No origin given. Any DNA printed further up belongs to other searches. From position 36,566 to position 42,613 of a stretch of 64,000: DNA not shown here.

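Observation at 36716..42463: Giant 1915-aa helicase-nuclease fusion (DUF4011-like, Upf1/DNA2-type SF1 helicase, Vsr/DUF559-like fold, DUF3320-like tail): candidate uncharacterised nucleic-acid surveillance or defence protein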

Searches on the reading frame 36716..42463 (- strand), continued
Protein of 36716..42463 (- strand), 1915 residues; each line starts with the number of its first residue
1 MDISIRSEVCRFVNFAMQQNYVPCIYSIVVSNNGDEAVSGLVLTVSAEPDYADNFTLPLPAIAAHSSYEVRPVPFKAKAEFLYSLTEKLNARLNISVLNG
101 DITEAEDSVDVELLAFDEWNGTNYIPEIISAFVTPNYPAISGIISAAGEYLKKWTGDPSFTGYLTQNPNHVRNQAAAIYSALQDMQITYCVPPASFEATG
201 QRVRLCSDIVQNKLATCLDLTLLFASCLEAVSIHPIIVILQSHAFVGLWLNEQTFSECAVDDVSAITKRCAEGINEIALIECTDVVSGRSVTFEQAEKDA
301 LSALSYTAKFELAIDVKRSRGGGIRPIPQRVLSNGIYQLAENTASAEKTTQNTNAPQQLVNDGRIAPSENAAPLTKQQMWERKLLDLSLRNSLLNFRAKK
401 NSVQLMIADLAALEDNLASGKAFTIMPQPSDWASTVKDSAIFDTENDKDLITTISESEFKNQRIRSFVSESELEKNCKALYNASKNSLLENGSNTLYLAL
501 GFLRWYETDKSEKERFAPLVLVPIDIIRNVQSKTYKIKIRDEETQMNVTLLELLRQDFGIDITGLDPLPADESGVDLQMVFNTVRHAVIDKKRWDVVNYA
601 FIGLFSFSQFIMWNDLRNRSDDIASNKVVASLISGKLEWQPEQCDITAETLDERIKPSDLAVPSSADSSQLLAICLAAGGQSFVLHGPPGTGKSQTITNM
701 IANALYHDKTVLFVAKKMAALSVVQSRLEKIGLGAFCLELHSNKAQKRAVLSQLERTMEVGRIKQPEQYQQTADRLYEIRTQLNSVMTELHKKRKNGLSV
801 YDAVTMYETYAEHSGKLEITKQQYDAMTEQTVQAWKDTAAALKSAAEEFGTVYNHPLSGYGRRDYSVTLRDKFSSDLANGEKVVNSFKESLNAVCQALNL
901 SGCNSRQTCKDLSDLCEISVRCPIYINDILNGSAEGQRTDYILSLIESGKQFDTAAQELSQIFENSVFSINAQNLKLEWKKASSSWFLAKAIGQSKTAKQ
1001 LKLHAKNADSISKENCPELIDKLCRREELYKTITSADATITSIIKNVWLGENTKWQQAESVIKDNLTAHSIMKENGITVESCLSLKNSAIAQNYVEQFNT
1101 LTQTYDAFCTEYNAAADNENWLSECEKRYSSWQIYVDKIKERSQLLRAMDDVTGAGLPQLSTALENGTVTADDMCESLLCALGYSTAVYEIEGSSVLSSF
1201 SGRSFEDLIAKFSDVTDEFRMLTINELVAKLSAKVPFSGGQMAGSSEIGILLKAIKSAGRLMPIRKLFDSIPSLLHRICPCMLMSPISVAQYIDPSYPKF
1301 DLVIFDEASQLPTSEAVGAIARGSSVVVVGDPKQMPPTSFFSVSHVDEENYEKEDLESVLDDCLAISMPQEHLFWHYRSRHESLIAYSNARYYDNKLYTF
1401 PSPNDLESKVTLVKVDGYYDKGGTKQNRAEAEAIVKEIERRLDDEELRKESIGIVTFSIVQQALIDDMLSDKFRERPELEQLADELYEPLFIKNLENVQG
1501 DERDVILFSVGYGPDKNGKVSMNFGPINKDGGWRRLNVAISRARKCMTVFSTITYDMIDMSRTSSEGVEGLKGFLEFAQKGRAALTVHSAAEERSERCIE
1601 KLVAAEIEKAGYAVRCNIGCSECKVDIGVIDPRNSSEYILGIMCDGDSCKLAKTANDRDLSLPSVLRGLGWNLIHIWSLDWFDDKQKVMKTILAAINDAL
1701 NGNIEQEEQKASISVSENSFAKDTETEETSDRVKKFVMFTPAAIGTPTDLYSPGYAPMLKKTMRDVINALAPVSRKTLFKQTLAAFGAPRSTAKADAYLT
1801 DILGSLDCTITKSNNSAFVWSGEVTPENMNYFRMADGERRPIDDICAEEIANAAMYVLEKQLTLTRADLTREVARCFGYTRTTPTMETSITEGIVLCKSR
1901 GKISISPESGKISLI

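Call 20: find_encoding_contigs(protein=P0005, flank=10000, max_places=3)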
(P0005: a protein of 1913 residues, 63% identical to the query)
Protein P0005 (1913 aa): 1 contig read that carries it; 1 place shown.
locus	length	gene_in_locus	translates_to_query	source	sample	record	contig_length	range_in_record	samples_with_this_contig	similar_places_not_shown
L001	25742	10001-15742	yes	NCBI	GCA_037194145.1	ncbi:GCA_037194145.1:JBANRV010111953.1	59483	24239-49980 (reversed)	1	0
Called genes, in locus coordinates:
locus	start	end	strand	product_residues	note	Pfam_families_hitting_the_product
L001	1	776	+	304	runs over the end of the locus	PF01565:FAD_binding_4, PF02873:MurB_C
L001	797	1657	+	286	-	PF03668:RapZ-like_N, PF22740:PapZ_C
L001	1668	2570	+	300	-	PF14527:LAGLIDADG_WhiA, PF02650:HTH_WhiA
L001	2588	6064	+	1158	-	PF02811:PHP, PF07733:DNA_pol3_alpha, PF17657:DNA_pol3_finger, PF14579:HHH_6, PF01336:tRNA_anti-codon (weak)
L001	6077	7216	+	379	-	PF00149:Metallophos, PF12850:Metallophos_2 (weak), PF12320:SbcD_C (weak)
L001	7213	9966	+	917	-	PF02463:SMC_N (faint), PF13476:AAA_23, PF13514:AAA_27 (weak), PF13555:AAA_29 (weak), PF13558:SbcC_Walker_B (weak)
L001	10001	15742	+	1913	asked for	PF13195:DUF4011, PF01443:Viral_helicase1 (faint), PF13086:AAA_11 (weak), PF13245:AAA_19 (faint), PF13086:AAA_11, PF13087:AAA_12, PF18741:MTES_1575, PF11784:DUF3320 (weak), +1 more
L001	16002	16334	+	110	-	-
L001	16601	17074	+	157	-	-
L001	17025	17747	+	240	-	PF00119:ATP-synt_A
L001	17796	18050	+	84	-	PF00137:ATP-synt_C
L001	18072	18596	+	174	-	PF00430:ATP-synt_B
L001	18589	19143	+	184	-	PF00213:OSCP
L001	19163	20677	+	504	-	PF02874:ATP-synt_ab_N, PF00006:ATP-synt_ab, PF00306:ATP-synt_ab_C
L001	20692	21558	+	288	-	PF00231:ATP-synt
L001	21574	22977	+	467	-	PF02874:ATP-synt_ab_N, PF03193:RsgA_GTPase (faint), PF00006:ATP-synt_ab, PF22919:ATP-synt_VA_C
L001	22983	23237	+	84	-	PF02823:ATP-synt_DE_N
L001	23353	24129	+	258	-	PF04542:Sigma70_r2, PF04539:Sigma70_r3 (weak), PF08281:Sigma70_r4_2 (weak), PF04545:Sigma70_r4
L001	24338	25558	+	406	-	PF00579:tRNA-synt_1b, PF22421:SYY_C-terminal, PF01479:S4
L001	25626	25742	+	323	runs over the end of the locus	PF07261:DnaB_2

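Call 21: find_encoding_contigs(protein=P0002, flank=10000, max_places=3)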
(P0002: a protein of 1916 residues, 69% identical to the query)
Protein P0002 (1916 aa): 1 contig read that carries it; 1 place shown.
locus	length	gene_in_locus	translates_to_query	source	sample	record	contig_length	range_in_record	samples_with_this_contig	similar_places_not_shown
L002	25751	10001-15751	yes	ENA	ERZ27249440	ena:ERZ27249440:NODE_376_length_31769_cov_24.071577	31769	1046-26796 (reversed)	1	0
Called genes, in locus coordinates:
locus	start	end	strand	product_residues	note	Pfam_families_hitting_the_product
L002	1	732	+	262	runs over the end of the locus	PF00583:Acetyltransf_1 (faint), PF13508:Acetyltransf_7 (weak)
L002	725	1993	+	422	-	PF06838:Met_gamma_lyase, PF01053:Cys_Met_Meta_PP (weak)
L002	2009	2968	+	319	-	PF02603:Hpr_kinase_N, PF07475:Hpr_kinase_C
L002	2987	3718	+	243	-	PF02811:PHP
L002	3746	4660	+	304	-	PF01565:FAD_binding_4, PF02873:MurB_C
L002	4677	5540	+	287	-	PF03668:RapZ-like_N, PF22740:PapZ_C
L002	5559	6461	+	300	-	PF14527:LAGLIDADG_WhiA, PF02650:HTH_WhiA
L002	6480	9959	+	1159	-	PF02811:PHP, PF07733:DNA_pol3_alpha, PF17657:DNA_pol3_finger, PF14579:HHH_6, PF01336:tRNA_anti-codon (weak)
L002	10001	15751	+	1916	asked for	PF13195:DUF4011, PF01443:Viral_helicase1 (faint), PF13086:AAA_11 (weak), PF13245:AAA_19 (faint), PF13604:AAA_30 (faint), PF13086:AAA_11, PF13087:AAA_12, PF18741:MTES_1575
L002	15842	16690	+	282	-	PF02645:DegV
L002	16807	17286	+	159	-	-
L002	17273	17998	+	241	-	PF00119:ATP-synt_A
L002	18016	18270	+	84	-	PF00137:ATP-synt_C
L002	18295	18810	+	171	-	PF00430:ATP-synt_B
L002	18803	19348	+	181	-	PF00213:OSCP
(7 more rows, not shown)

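Call 22: find_encoding_contigs(protein=P0048, flank=8000, max_places=2)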
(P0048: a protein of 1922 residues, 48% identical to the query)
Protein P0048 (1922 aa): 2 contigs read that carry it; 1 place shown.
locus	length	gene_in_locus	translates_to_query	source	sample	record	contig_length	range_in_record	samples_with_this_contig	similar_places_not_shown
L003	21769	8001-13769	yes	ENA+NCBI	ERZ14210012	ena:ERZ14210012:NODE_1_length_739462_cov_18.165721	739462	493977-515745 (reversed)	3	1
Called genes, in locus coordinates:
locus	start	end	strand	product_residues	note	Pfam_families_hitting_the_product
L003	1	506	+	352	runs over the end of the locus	PF00155:Aminotran_1_2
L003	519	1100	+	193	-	PF00475:IGPD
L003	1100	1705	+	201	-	PF00117:GATase, PF07685:GATase_3 (weak), PF01174:SNO (weak)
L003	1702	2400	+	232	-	PF13350:Y_phosphatase3, PF22785:Tc-R-P (faint)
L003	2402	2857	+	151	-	-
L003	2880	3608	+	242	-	PF00977:His_biosynth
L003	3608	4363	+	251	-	PF00977:His_biosynth, PF01207:Dus (faint), PF03060:NMO (faint), PF01180:DHO_dh (faint)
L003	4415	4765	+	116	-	PF01502:PRA-CH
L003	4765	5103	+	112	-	PF03819:MazG (faint), PF01503:PRA-PH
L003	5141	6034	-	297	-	PF00657:Lipase_GDSL, PF13472:Lipase_GDSL_2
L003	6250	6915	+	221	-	PF00132:Hexapep (faint), PF25084:LbH_EIF2B, PF25087:GMPPB_C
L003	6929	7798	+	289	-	-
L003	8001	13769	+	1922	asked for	PF13195:DUF4011, PF13604:AAA_30 (faint), PF01443:Viral_helicase1 (faint), PF13086:AAA_11, PF13245:AAA_19 (faint), PF13086:AAA_11, PF13087:AAA_12, PF18741:MTES_1575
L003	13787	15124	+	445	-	PF08245:Mur_ligase_M, PF08353:MurT_C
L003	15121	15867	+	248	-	PF07685:GATase_3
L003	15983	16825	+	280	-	PF01381:HTH_3, PF12844:HTH_19 (weak), PF13560:HTH_31 (weak), PF12674:Zn_ribbon_2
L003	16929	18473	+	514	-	PF01554:MatE (faint), PF01943:Polysacc_synt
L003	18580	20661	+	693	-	PF00009:GTP_EFTU, PF03144:GTP_EFTU_D2 (weak), PF22042:EF-G_D2, PF14492:EFG_III, PF03764:EFG_IV, PF00679:EFG_C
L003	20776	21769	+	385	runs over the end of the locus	PF02492:cobW, PF07683:CobW_C (faint)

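Call 23: find_encoding_contigs(protein=P0081, flank=8000, max_places=2)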
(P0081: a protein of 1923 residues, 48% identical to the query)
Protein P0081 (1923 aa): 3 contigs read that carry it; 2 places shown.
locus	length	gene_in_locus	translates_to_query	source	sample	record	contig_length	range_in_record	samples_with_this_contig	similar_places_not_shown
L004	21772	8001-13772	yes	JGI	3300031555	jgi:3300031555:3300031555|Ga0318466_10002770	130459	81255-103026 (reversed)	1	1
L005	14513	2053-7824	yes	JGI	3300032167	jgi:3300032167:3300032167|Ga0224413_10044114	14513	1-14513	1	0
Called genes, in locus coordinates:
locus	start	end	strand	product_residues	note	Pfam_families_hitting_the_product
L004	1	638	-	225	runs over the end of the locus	-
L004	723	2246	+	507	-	PF02446:Glyco_hydro_77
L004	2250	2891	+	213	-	PF00702:Hydrolase, PF12710:HAD, PF13419:HAD_2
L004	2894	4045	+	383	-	PF05958:tRNA_U5-meth_tr, PF02005:TRM (weak), PF02475:TRM5-TYW2_MTfase, PF03602:Cons_hypoth95, PF05175:MTS, PF09445:Methyltransf_15, PF13649:Methyltransf_25 (weak), PF13847:Methyltransf_31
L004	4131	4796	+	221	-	-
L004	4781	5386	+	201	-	-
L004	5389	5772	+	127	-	-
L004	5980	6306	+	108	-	PF07022:Phage_CI_repr (weak), PF12844:HTH_19, PF01381:HTH_3, PF13443:HTH_26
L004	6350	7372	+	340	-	PF10543:ORF6N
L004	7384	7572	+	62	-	-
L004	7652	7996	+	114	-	PF00462:Glutaredoxin, PF03960:ArsC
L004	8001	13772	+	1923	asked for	PF13195:DUF4011, PF13086:AAA_11, PF13604:AAA_30 (faint), PF01443:Viral_helicase1 (faint), PF13086:AAA_11, PF13087:AAA_12, PF18741:MTES_1575, PF11784:DUF3320, +1 more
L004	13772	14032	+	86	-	PF06949:DUF1292 (weak)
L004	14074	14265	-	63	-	PF07927:HicA_toxin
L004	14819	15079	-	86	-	-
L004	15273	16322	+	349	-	PF13306:LRR_5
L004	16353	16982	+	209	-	PF00753:Lactamase_B, PF23023:Anti-Pycsar_Apyc1 (weak)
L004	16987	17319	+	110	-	PF19524:DUF6054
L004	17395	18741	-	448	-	PF03023:MurJ, PF01554:MatE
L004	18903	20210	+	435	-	PF00501:AMP-binding, PF04443:LuxE (weak), PF14535:AMP-binding_C_2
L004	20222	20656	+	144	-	PF01842:ACT (weak), PF13291:ACT_4 (faint), PF13840:ACT_7 (faint), PF19571:ACT_8, PF01842:ACT (weak), PF22629:ACT_AHAS_ss (weak)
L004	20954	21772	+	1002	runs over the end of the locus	PF02368:Big_2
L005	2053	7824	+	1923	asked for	PF13195:DUF4011, PF13086:AAA_11, PF13604:AAA_30 (faint), PF01443:Viral_helicase1 (faint), PF13086:AAA_11, PF13087:AAA_12, PF18741:MTES_1575, PF11784:DUF3320, +1 more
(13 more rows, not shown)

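Call 24: find_encoding_contigs(protein=P0013, flank=8000, max_places=2)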
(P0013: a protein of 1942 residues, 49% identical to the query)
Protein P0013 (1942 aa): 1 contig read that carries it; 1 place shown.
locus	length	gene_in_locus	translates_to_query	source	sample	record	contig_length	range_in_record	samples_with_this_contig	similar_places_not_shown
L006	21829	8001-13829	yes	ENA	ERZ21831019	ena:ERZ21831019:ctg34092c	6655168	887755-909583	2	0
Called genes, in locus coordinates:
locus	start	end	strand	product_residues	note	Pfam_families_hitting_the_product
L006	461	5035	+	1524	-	-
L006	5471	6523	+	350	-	PF08378:NERD, PF00570:HRDC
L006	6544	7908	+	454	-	PF00929:RNase_T, PF00533:BRCT (weak)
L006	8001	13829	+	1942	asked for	PF13195:DUF4011, PF13086:AAA_11 (weak), PF13604:AAA_30 (faint), PF01443:Viral_helicase1 (faint), PF13086:AAA_11, PF13087:AAA_12, PF18741:MTES_1575, PF11784:DUF3320, +1 more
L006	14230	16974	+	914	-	PF00580:UvrD-helicase (weak), PF01443:Viral_helicase1 (faint), PF09848:SLFN-g3_helicase (faint), PF13086:AAA_11, PF13245:AAA_19, PF13604:AAA_30 (weak), PF13087:AAA_12, PF10881:DUF2726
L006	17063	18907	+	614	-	PF00004:AAA (faint), PF07728:AAA_5, PF28529:McrB_lid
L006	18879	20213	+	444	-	PF10117:McrBC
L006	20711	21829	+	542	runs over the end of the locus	PF20276:CTD1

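Call 27: find_encoding_contigs(protein=P0001, flank=10000, max_places=2)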
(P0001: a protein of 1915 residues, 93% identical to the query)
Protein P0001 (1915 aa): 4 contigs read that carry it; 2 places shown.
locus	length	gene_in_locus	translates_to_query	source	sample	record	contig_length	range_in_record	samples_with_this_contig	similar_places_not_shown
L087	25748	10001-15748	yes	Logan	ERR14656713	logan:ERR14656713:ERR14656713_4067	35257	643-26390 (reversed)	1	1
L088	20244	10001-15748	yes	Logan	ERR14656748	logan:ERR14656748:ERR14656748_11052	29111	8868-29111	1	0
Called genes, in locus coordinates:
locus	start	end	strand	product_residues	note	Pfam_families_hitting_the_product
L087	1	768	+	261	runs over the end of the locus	PF13508:Acetyltransf_7 (weak)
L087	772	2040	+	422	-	PF01053:Cys_Met_Meta_PP (weak), PF06838:Met_gamma_lyase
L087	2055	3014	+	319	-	PF02603:Hpr_kinase_N, PF07475:Hpr_kinase_C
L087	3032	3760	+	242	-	PF02811:PHP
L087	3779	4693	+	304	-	PF01565:FAD_binding_4, PF02873:MurB_C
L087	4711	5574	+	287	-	PF03668:RapZ-like_N, PF22740:PapZ_C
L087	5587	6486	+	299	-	PF14527:LAGLIDADG_WhiA, PF02650:HTH_WhiA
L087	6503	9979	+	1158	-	PF02811:PHP, PF07733:DNA_pol3_alpha, PF17657:DNA_pol3_finger, PF14579:HHH_6, PF01336:tRNA_anti-codon (faint)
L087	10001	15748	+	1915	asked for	PF01443:Viral_helicase1 (faint), PF13195:DUF4011, PF13086:AAA_11, PF13245:AAA_19 (faint), PF13604:AAA_30 (faint), PF13086:AAA_11, PF13087:AAA_12, PF18741:MTES_1575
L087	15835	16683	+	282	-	PF02645:DegV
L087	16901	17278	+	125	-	PF03899:ATP-synt_I (weak)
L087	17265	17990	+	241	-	PF00119:ATP-synt_A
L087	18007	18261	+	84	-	PF00137:ATP-synt_C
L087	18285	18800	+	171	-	PF00430:ATP-synt_B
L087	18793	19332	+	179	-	PF00213:OSCP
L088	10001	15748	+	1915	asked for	PF01443:Viral_helicase1 (faint), PF13195:DUF4011, PF13086:AAA_11, PF13245:AAA_19 (faint), PF13604:AAA_30 (faint), PF13086:AAA_11, PF13087:AAA_12, PF18741:MTES_1575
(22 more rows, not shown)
